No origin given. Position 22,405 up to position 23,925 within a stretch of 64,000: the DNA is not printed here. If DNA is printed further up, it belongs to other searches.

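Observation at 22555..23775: Orphan Tat-exported [NiFe]-hydrogenase small-subunit homolog fused to a cytochrome c-like CxxCH domain, with no large subunit in the neighbourhood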

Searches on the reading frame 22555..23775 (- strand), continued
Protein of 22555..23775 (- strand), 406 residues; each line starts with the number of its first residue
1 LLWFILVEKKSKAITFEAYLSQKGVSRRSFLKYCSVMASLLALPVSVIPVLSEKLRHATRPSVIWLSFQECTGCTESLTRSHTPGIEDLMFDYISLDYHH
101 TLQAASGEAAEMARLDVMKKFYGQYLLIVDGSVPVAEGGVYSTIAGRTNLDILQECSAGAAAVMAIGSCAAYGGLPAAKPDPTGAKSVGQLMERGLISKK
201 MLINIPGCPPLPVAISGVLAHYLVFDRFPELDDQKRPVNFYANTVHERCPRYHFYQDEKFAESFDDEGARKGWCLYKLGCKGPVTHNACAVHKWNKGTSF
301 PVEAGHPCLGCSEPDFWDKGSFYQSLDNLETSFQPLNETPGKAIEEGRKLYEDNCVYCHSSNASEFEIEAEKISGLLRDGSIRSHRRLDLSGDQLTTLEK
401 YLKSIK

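Call 65: search_protein_families(library=pfam, proteins=[L083:11106-13046:+, L083:13061-14830:+], max_evalue=0.01)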
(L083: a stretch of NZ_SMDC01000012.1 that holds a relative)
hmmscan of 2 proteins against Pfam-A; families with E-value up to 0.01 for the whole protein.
L083:11106-13046:+ (646 aa): 14 families
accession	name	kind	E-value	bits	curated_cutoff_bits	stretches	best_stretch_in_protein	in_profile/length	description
PF02754.22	CCG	-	1.4e-16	60.8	20.6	1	518-604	3-84/85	Cysteine-rich domain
PF13183.11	Fer4_8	-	4e-12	46.9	27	1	237-322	3-67/68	4Fe-4S dicluster domain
PF00037.32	Fer4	-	3.6e-09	36.5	21.1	2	306-322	5-21/24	4Fe-4S binding domain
PF13534.11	Fer4_17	-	8.4e-09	36.3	22.2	1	238-322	1-59/61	4Fe-4S dicluster domain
PF13237.11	Fer4_10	-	2.9e-07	30.7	25.5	1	307-330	7-32/53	4Fe-4S dicluster domain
PF14697.11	Fer4_21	-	3.2e-06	27.6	35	0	304-322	36-54/59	4Fe-4S dicluster domain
PF12837.12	Fer4_6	-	3.4e-06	27.2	25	1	307-322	7-22/24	4Fe-4S binding domain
PF12797.12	Fer4_2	-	0.00014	22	24.5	2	306-321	7-22/22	4Fe-4S binding domain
PF13484.11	Fer4_16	-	0.00015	22.9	30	0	308-321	52-65/66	4Fe-4S double cluster binding domain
PF12838.12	Fer4_7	-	0.00015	22.6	27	1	238-322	1-51/52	4Fe-4S dicluster domain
PF13187.11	Fer4_9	-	0.00034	21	27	1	239-322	2-50/52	4Fe-4S dicluster domain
PF25160.1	LdpA_Fe-S-bd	-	0.00092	19.4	27.6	0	306-322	25-41/49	LdpA Fe-S cluster-binding domain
PF12800.12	Fer4_4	-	0.0093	16.7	24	0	237-252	2-17/17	4Fe-4S binding domain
PF12798.12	Fer4_3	-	0.0096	17.1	27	0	309-322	1-14/15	4Fe-4S binding domain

L083:13061-14830:+ (590 aa): 1 family
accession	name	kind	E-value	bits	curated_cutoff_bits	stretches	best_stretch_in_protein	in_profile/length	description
PF00374.24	NiFeSe_Hases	-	3.3e-234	779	25.8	1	53-575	1-508/508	Nickel-dependent hydrogenase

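Call 73: find_encoding_contigs(protein=P0077, flank=10000, max_places=4)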
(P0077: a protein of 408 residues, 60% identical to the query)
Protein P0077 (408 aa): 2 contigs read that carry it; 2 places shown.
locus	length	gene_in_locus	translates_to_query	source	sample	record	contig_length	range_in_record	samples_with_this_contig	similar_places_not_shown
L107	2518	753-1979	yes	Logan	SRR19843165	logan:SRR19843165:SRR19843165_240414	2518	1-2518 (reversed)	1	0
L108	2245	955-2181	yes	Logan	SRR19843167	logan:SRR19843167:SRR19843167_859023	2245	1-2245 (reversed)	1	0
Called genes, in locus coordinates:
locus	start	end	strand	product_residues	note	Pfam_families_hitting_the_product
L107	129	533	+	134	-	-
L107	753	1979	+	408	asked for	PF01058:Oxidored_q6, PF14720:NiFe_hyd_SSU_C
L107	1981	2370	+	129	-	PF23564:EF-hand_FSTL1 (faint), PF13833:EF-hand_8 (faint), PF13499:EF-hand_7, PF00036:EF-hand_1 (faint), PF13202:EF-hand_5 (faint), PF13405:EF-hand_6 (faint)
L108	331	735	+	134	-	-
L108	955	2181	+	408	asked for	PF01058:Oxidored_q6, PF14720:NiFe_hyd_SSU_C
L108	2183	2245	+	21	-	?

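Call 86: find_encoding_contigs(protein=P0104, flank=8000, max_places=2)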
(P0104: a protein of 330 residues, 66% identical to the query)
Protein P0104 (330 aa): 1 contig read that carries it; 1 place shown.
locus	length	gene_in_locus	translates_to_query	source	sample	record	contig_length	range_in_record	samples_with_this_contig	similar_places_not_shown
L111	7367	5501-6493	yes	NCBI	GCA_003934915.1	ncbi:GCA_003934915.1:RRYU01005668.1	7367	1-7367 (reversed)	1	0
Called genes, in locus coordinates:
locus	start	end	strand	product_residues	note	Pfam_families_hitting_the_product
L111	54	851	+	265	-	-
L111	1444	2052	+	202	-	PF01292:Ni_hydr_CYTB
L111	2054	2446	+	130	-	PF09086:DUF1924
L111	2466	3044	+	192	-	PF09626:DHC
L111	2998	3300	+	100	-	PF03413:PepSY (weak)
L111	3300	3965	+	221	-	PF00072:Response_reg, PF00486:Trans_reg_C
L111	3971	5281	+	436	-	PF26769:HAMP_PhoQ (weak), PF02518:HATPase_c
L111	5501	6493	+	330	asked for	PF01058:Oxidored_q6, PF14720:NiFe_hyd_SSU_C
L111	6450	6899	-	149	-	-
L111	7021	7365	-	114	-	?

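Call 89: search_solved_structures(query=L003:8224-8568:+, max_evalue=0.01)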
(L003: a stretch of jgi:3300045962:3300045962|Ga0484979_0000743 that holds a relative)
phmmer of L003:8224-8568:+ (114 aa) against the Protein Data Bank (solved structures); distinct sequences matched with E-value up to 0.01: 2.
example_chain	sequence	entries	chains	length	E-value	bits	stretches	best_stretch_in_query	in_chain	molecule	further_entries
1dw0_A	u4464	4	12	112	6.1e-21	78.1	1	40-113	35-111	CYTOCHROME C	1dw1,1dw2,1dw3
1e8e_A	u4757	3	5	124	8e-13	52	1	42-111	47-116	CYTOCHROME C'' | CYTOCHROME C""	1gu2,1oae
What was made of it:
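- Closest known: SHP-DHC-cytochrome b561 operon of Rhodobacter sphaeroides. Same: The DUF1924 protein matches SHP 1dw0 at E = 6e-21 (call 89).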
